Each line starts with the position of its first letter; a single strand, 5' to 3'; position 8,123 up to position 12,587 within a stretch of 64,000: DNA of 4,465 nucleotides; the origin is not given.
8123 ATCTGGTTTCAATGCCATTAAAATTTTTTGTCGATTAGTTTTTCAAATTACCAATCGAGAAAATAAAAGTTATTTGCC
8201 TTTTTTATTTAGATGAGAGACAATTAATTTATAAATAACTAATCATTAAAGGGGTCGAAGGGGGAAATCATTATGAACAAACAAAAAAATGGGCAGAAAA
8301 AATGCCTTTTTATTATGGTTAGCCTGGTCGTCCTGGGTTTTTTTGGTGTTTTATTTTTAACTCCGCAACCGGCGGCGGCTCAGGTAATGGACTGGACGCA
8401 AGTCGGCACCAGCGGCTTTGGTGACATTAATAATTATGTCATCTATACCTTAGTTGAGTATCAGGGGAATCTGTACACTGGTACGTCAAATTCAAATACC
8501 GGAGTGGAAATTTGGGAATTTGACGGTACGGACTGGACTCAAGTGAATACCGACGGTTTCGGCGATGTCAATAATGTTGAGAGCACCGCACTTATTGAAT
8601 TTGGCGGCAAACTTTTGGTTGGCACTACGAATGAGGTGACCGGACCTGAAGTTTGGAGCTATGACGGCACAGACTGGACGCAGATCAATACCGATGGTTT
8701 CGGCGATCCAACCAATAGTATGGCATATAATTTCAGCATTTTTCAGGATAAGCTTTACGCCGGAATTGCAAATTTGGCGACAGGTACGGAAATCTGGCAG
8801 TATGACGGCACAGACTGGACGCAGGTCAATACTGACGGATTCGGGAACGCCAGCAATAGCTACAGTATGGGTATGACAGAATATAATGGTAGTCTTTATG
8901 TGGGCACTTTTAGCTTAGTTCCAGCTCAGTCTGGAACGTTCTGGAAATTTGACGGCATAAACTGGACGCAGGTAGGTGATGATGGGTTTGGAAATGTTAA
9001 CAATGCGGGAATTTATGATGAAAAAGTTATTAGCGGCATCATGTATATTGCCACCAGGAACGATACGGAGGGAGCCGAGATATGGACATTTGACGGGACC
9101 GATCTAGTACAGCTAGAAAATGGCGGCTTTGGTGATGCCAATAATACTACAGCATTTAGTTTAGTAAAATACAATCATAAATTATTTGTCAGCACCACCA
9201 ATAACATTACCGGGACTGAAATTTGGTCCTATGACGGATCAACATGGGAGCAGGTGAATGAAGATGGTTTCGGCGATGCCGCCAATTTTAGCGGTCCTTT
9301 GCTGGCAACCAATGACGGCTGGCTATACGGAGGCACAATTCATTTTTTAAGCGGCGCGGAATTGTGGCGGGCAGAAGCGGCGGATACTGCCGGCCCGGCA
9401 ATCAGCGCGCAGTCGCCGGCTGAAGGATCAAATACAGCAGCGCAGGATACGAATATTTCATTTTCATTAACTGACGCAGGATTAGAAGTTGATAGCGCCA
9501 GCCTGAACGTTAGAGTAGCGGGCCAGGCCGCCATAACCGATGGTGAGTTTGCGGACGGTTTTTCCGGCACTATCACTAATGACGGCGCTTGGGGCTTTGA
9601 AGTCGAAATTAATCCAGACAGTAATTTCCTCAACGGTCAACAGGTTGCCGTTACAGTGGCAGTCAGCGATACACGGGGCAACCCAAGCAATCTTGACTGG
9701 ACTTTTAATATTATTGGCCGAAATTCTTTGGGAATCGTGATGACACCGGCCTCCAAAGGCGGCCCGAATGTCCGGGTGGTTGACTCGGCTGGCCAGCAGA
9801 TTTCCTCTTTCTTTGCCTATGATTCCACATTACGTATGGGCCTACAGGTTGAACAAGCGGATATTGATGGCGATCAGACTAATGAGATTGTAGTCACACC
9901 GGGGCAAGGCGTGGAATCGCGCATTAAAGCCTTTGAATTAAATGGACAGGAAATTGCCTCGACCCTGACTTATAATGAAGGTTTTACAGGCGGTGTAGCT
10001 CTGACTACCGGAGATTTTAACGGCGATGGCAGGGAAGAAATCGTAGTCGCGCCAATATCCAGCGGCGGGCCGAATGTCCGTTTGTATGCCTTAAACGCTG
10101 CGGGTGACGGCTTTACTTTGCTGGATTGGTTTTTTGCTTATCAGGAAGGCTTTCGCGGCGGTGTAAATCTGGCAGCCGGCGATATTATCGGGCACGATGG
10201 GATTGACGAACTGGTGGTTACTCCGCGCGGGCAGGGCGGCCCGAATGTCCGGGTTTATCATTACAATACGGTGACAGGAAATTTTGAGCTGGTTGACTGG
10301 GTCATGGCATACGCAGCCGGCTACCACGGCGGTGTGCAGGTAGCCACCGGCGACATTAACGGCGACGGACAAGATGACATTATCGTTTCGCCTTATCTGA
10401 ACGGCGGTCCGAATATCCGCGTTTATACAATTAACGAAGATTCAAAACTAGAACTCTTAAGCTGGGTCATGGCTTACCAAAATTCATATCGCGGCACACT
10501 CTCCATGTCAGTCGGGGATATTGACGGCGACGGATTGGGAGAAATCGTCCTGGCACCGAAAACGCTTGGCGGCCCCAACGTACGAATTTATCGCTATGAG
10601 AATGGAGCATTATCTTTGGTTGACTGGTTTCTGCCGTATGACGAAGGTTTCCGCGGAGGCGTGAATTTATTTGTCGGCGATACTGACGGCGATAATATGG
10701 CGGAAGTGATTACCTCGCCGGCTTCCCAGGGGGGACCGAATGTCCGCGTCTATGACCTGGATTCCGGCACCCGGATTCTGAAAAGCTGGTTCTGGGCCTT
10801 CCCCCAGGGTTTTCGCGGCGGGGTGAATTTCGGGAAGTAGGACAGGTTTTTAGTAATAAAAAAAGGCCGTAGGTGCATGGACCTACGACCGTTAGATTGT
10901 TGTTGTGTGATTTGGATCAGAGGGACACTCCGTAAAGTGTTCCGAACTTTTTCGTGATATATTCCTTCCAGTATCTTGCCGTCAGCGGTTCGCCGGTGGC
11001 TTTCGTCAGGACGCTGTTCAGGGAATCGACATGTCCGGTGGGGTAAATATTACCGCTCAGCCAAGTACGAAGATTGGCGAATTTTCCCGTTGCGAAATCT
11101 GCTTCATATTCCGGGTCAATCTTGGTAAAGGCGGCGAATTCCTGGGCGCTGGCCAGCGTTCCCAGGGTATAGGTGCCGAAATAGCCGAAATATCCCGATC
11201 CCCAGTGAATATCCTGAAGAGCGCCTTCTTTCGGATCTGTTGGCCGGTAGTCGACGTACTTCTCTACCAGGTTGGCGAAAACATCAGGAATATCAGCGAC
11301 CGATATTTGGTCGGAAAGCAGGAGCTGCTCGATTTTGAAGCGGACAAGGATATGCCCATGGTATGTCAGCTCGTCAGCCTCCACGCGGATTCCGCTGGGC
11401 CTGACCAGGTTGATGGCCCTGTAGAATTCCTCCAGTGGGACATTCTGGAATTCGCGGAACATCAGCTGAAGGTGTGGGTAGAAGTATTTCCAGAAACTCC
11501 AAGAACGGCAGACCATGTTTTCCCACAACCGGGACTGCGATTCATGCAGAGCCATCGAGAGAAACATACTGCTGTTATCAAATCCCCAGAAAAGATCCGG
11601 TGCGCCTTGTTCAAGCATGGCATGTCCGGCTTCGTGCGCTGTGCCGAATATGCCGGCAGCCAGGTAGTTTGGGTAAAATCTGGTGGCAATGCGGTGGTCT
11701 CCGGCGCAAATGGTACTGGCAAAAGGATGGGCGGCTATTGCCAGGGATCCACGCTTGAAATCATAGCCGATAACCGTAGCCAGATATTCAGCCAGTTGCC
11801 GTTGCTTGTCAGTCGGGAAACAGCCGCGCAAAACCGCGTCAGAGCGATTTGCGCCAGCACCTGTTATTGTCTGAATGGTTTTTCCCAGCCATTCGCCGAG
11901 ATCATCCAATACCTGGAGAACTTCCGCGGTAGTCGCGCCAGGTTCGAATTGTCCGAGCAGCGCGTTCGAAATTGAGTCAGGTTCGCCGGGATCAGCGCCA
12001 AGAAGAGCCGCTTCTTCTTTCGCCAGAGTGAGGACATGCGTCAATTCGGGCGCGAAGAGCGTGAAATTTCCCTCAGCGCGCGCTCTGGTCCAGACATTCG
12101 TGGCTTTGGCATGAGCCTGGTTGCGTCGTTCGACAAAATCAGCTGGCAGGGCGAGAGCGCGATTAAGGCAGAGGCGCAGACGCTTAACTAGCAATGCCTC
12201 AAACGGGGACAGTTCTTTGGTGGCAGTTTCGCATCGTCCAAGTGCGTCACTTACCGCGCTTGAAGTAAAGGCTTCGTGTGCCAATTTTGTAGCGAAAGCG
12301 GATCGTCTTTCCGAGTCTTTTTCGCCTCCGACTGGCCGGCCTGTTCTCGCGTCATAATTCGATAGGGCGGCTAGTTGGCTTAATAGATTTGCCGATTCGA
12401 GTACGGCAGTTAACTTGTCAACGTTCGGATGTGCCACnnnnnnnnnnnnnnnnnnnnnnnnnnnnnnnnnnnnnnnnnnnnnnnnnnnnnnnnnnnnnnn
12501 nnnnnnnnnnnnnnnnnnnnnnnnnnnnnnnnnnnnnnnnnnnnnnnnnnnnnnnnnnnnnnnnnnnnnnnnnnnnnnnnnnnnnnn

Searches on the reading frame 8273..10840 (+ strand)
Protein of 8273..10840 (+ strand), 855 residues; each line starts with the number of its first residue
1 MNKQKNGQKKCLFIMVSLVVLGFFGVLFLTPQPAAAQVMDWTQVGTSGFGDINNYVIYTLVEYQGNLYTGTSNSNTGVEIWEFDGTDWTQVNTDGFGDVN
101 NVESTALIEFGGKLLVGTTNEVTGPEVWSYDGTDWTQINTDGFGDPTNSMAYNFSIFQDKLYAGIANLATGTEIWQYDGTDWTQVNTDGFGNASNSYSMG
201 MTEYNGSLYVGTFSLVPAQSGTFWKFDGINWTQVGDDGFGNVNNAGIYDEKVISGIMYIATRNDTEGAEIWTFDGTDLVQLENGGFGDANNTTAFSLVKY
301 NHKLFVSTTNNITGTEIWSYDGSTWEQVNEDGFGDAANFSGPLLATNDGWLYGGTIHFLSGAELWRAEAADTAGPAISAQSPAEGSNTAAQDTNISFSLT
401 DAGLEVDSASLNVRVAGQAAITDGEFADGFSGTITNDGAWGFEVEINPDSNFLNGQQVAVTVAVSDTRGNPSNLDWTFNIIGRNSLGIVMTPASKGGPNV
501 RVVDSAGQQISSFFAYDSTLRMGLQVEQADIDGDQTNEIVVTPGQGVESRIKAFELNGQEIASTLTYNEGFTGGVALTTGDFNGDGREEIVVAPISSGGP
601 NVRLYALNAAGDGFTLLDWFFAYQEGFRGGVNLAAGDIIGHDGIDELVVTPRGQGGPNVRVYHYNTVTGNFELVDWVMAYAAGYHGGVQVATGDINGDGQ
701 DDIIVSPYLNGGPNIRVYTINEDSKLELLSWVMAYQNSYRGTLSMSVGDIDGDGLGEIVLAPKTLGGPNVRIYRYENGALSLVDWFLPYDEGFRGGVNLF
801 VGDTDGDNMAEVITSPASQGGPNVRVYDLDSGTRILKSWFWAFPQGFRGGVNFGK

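Call 45: search_protein_families(library=pfam, proteins=[window:8273-10840:+], max_evalue=0.001)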
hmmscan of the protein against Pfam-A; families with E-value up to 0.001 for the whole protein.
window:8273-10840:+ (855 aa): 4 families
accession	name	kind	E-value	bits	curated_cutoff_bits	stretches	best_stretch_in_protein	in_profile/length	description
PF13517.12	FG-GAP_3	-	1.8e-20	73.8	26.9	3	642-705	5-61/61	FG-GAP-like repeat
PF01839.29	FG-GAP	-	3.3e-12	46.4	22.1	2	687-706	2-21/37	FG-GAP repeat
PF16743.10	PliI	-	4.2e-06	26.9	27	0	492-565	24-104/123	Periplasmic lysozyme inhibitor of I-type lysozyme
PF13205.12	Big_5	-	0.00019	22.6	23.6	1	371-478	1-103/105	Bacterial Ig-like domain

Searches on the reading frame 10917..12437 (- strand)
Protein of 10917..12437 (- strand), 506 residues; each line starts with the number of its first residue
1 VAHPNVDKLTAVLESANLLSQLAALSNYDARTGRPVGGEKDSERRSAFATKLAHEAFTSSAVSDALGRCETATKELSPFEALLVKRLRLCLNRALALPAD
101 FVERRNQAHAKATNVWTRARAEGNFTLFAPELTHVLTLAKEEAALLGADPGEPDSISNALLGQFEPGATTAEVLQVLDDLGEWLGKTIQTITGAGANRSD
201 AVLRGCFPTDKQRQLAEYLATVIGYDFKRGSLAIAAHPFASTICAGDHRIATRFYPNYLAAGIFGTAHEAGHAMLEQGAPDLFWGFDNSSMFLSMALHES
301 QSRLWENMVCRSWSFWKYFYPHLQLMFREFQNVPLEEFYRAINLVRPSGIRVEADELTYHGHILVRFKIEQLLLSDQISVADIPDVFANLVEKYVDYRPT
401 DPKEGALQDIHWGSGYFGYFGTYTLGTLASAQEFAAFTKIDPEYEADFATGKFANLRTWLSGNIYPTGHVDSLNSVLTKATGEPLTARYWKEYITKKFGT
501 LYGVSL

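Call 3: search_protein_families(library=pfam, proteins=[window:10917-12437:-], max_evalue=0.01)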
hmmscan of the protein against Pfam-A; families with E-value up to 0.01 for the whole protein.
window:10917-12437:- (506 aa): 1 family
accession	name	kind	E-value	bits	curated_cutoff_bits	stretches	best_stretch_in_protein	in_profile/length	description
PF02074.21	Peptidase_M32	-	3.1e-128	428.9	25.1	1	9-498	2-489/489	Carboxypeptidase Taq (M32) metallopeptidase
